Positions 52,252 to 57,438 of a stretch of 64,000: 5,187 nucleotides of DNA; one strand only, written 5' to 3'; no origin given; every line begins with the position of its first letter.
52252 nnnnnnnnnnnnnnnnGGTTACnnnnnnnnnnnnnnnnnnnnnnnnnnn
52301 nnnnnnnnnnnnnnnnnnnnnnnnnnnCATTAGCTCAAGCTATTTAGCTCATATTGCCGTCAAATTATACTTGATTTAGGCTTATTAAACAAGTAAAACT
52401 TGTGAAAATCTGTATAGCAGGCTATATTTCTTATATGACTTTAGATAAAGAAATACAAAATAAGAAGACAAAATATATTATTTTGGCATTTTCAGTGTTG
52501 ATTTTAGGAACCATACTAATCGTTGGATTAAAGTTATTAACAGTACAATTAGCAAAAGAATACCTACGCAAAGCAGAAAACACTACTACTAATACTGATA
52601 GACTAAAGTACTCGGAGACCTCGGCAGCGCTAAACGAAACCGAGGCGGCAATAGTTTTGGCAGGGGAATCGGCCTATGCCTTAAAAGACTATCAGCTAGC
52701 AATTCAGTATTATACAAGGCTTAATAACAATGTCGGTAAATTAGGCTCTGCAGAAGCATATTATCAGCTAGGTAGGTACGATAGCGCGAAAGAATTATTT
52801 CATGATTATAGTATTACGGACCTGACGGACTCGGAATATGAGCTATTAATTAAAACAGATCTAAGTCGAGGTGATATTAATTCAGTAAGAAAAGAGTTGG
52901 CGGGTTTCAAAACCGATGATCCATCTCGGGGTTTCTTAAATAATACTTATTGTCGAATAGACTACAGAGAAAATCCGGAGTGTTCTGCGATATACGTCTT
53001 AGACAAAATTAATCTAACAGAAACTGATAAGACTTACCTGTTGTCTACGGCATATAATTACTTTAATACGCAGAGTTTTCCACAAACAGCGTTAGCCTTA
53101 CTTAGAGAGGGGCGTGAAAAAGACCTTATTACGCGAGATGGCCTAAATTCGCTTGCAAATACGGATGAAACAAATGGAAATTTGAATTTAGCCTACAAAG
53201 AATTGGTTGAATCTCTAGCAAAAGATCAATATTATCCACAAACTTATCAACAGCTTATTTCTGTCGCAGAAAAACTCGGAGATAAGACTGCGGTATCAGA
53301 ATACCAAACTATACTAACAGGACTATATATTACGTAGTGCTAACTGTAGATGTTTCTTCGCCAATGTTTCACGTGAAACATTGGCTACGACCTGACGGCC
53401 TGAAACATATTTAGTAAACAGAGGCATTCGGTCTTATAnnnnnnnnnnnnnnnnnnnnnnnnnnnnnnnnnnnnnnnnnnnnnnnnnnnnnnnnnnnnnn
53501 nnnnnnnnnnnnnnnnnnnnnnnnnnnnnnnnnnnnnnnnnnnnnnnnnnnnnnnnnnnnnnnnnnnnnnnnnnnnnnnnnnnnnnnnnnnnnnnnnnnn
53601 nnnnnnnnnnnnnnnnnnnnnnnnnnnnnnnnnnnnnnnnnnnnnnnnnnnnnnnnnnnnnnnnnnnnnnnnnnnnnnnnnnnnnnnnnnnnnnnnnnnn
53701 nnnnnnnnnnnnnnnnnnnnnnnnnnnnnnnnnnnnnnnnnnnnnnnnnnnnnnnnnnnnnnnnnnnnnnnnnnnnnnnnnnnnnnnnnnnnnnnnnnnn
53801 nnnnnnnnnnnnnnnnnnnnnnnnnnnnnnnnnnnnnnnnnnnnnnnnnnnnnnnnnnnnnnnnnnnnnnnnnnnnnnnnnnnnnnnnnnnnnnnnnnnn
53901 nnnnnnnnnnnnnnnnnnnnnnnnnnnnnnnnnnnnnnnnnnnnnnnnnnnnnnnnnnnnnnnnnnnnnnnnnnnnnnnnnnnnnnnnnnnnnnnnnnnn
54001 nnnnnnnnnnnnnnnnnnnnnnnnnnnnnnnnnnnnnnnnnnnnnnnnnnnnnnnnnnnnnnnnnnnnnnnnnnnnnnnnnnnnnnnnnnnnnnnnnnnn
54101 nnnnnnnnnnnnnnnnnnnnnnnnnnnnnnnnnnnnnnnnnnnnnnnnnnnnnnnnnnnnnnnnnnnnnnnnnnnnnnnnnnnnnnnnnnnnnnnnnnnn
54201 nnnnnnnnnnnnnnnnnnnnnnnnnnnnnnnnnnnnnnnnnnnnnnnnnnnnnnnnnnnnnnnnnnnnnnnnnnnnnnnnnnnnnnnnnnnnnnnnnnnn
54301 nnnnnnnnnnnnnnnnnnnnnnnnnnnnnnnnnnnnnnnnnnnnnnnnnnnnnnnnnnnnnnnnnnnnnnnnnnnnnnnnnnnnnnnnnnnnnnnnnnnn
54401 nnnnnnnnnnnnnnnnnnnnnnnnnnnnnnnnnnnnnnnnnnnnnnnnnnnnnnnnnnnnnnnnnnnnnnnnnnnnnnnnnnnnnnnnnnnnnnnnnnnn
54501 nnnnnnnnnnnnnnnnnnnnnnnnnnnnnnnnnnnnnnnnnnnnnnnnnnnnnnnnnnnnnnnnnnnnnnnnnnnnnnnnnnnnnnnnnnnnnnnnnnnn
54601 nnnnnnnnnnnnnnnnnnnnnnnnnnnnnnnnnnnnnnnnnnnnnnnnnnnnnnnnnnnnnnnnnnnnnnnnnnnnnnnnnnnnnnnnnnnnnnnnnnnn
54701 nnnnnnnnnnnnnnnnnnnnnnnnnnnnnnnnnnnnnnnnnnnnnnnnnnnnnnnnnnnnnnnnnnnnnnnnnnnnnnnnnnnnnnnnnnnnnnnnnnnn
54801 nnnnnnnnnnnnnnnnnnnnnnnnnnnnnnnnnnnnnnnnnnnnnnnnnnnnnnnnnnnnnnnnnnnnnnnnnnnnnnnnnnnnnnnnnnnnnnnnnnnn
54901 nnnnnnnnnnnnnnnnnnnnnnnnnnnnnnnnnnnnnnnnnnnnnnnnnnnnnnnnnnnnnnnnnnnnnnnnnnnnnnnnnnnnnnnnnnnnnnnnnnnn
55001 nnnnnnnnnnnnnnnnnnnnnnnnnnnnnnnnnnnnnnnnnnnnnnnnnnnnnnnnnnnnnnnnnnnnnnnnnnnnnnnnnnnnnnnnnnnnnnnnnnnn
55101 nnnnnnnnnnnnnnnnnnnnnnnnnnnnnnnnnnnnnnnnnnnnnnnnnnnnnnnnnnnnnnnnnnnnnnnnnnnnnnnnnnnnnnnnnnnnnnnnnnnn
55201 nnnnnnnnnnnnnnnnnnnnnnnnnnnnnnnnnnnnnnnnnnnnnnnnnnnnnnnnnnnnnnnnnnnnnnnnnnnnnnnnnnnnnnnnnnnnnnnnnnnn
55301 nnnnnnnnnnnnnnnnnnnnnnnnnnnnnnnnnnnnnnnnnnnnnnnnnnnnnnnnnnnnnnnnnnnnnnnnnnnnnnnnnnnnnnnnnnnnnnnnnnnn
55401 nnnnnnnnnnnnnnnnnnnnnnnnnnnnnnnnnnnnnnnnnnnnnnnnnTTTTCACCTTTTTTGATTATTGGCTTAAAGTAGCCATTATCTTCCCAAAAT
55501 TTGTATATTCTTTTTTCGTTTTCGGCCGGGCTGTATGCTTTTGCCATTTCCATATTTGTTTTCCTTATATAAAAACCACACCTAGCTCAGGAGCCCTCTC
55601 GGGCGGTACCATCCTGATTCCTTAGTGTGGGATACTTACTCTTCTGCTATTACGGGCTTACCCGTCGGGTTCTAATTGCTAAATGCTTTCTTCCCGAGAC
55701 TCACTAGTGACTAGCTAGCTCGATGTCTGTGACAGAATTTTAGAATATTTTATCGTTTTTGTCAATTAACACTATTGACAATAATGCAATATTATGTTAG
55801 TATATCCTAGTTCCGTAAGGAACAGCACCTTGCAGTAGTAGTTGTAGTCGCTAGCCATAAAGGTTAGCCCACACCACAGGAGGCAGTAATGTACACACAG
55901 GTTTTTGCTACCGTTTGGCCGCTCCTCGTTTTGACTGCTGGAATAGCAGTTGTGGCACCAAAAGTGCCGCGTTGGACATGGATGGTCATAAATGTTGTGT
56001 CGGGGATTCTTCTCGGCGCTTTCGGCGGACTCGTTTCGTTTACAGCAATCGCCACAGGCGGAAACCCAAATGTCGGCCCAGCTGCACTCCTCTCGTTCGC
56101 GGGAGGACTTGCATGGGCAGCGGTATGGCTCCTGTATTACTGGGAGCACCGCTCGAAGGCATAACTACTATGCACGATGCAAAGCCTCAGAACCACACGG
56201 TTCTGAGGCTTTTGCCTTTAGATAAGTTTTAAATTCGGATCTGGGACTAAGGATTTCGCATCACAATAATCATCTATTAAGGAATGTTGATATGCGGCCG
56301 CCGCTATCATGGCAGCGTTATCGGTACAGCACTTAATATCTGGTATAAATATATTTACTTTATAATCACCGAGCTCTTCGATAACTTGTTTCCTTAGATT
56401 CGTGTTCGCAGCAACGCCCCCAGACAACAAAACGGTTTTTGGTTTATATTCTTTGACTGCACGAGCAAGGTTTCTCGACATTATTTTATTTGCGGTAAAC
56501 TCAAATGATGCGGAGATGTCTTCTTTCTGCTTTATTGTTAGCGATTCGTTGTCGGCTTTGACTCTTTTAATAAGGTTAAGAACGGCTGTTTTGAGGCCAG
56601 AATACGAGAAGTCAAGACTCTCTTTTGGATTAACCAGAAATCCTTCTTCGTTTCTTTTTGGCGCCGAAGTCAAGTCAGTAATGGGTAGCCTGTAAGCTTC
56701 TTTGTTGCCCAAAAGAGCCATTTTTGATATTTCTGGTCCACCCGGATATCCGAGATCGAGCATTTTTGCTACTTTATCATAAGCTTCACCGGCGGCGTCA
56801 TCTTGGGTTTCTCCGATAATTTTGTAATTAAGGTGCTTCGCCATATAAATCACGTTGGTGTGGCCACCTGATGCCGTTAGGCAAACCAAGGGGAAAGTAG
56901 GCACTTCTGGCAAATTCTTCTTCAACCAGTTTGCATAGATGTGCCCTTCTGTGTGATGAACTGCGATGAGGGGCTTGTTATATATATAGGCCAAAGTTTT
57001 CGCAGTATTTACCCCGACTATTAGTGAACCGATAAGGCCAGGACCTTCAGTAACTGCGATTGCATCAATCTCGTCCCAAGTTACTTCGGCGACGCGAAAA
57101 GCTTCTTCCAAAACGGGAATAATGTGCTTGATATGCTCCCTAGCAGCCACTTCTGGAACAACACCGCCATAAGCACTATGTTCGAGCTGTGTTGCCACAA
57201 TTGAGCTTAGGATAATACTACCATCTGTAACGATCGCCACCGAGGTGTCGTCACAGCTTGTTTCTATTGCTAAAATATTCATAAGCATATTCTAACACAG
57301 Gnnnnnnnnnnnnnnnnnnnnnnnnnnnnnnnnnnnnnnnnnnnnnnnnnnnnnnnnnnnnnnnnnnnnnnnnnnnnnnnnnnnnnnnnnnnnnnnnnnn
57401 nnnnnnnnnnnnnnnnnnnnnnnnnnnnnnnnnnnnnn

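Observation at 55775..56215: GC-rich mini-islet encoding a 91-aa three-helix membrane protein with its own promoter, SD and terminator between valS and tsaD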

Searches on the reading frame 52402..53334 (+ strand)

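Call 5: search_protein_families(library=pfam, proteins=[window:52402-53334:+], max_evalue=1)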
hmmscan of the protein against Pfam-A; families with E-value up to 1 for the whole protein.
window:52402-53334:+ (311 aa): 11 families
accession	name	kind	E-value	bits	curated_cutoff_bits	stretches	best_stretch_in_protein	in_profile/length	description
PF14559.12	TPR_19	-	0.00015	22.5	25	1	92-149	2-64/68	Tetratricopeptide repeat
PF13174.12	TPR_6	-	0.001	20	26.3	2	83-109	2-28/33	Tetratricopeptide repeat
PF07719.23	TPR_2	-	0.0026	18.2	27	2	117-133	8-24/34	Tetratricopeptide repeat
PF13428.12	TPR_14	-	0.0061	17.6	23.5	0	116-136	7-27/44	Tetratricopeptide repeat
PF12895.13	ANAPC3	-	0.012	16.3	27.2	0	77-104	52-79/82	Anaphase-promoting complex, cyclosome, subunit 3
PF00515.34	TPR_1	-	0.014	15.6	27.8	2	88-106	8-26/34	Tetratricopeptide repeat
PF13181.12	TPR_8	-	0.039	14.6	25.7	0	117-133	8-24/34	Tetratricopeptide repeat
PF13432.12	TPR_16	-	0.077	13.9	32.7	0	86-106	36-56/65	Tetratricopeptide repeat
PF24301.1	FraC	-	0.083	13.5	27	1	9-87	73-156/171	Filament integrity protein FraC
PF13176.12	TPR_7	-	0.1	13.2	27.9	0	91-106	9-24/36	Tetratricopeptide repeat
PF13424.12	TPR_12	-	0.15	12.7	30.1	0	117-133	10-26/77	Tetratricopeptide repeat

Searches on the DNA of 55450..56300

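Call 9: search_rna_families(source=window, start=55450, end=56300, threshold=evalue, max_evalue=10, show_alignments=3)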
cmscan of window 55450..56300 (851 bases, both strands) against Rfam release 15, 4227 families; matches with E-value up to 10: 7.
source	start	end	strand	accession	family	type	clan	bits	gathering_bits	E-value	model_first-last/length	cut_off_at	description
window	55586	55732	-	RF00230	T-box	Cis-reg; leader;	-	31.1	93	5.6e-05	1-219/219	no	T-box leader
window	56181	56212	-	RF00744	mir-361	Gene; miRNA;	-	20.9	70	0.14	1-71/71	no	mir-361 microRNA precursor family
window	55750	55790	+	RF00669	mir-96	Gene; miRNA;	-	16.4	65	2.7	1-78/78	no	mir-96 microRNA precursor family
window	56173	56257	-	RF01623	ceN23-1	Gene; sRNA;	-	15.8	40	7.9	1-100/100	no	Caenorhabditis sRNA ceN23-1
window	56180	56213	-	RF03267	mir-645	Gene; miRNA;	-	14.7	90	9.4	1-77/77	no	mir-645 microRNA precursor family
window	55510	55572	-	RF02158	NPPA-AS1_3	Gene; lncRNA;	-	14.1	55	1.8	1-108/108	no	NPPA antisense RNA 1 conserved region 3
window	55543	55680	+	RF01946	KCNQ1OT1_1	Gene; lncRNA;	-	5.2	70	6.9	335-464/464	no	KCNQ1 overlapping transcript 1 conserved region 1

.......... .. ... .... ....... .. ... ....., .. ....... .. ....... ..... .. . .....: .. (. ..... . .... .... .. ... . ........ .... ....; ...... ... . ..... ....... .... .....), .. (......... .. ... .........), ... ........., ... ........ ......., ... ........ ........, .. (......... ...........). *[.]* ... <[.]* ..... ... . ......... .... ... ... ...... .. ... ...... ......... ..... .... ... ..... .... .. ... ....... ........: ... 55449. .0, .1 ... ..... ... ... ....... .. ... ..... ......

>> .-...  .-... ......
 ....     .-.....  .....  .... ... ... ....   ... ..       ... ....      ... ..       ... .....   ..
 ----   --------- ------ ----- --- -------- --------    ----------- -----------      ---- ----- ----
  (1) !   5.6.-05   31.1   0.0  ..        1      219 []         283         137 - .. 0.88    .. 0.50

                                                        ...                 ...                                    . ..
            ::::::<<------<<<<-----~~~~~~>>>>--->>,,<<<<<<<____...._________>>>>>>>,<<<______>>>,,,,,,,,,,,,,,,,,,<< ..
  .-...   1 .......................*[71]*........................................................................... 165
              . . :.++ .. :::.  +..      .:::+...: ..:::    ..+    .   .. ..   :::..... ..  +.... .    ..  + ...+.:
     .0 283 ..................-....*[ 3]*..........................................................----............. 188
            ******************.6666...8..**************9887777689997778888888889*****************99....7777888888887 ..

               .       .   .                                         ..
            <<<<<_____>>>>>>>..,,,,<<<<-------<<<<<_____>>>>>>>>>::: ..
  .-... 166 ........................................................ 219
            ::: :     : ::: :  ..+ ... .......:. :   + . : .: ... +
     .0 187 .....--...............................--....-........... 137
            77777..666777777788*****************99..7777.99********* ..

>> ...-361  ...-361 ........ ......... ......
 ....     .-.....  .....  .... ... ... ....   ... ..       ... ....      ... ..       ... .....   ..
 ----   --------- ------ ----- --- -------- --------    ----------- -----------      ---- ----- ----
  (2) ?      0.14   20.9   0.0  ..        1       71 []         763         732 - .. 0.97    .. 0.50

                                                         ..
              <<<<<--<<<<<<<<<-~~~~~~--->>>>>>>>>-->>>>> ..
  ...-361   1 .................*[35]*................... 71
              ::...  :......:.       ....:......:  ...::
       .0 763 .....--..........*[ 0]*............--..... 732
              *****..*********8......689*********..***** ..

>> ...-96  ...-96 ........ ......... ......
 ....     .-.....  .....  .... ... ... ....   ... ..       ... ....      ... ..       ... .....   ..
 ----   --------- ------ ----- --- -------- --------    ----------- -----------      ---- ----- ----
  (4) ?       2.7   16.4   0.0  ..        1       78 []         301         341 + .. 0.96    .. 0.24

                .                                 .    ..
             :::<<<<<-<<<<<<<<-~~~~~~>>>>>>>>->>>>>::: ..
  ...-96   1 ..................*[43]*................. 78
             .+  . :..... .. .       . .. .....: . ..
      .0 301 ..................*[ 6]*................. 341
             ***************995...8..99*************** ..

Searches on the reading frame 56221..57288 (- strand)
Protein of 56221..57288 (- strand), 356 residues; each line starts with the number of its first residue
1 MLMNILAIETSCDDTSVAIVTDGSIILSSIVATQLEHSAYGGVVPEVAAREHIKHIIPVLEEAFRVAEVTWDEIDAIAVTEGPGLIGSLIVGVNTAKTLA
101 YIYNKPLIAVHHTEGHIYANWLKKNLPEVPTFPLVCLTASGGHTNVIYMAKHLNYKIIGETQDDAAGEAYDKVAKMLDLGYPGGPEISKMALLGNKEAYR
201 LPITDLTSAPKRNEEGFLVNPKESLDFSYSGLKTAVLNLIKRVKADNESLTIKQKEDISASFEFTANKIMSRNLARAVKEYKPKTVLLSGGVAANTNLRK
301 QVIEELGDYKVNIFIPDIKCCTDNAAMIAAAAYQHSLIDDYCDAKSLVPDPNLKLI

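Call 5: search_protein_families(library=pfam, proteins=[window:56221-57288:-], max_evalue=1)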
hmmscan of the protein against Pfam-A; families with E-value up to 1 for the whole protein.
window:56221-57288:- (356 aa): 4 families
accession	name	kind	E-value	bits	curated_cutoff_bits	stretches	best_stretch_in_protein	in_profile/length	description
PF00814.31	TsaD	-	2.8e-86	289.9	24.8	1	26-329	2-263/264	tRNA N6-adenosine threonylcarbamoyltransferase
PF22521.2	HypF_C_2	-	5.7e-08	33.3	27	1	233-324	146-235/241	Carbamoyltransferase, Kae1-like Domain, second subdomain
PF02543.21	Carbam_trans_N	-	0.0031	17.4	24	1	251-316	268-332/346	Carbamoyltransferase N-terminus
PF03702.20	AnmK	-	0.22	11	24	1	253-312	260-317/367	Anhydro-N-acetylmuramic acid kinase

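Call 17: find_related_loci(query=window:56221-57288:-, collection=genome_contigs, flank=6000)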
Query window:56221-57288:- (356 aa) in genome_contigs; peptide patterns used: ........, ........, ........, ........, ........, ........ (x = any residue, [..] = any of these).
41 stretches matched a pattern; 3 encode a relative of the query (tblastn E <= 1e-3); 3 distinct loci.
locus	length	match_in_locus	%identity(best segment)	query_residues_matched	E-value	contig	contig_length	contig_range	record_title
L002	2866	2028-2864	67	3-281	4e-127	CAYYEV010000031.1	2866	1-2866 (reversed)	MAG TPA_asm: uncultured Candidatus Saccharibacteria bacterium isolate SRP239243_co1_80 genome assembly, contig: NODE_613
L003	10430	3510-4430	48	5-332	8e-96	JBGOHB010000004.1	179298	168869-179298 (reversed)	Virgibacillus oceani strain HS4 NODE_4, whole genome shotgun sequence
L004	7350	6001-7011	45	3-356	3e-87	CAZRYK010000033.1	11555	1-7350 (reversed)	MAG TPA_asm: uncultured Gammaproteobacteria bacterium isolate binchicken_co110_548 genome assembly, contig: NODE_12261_l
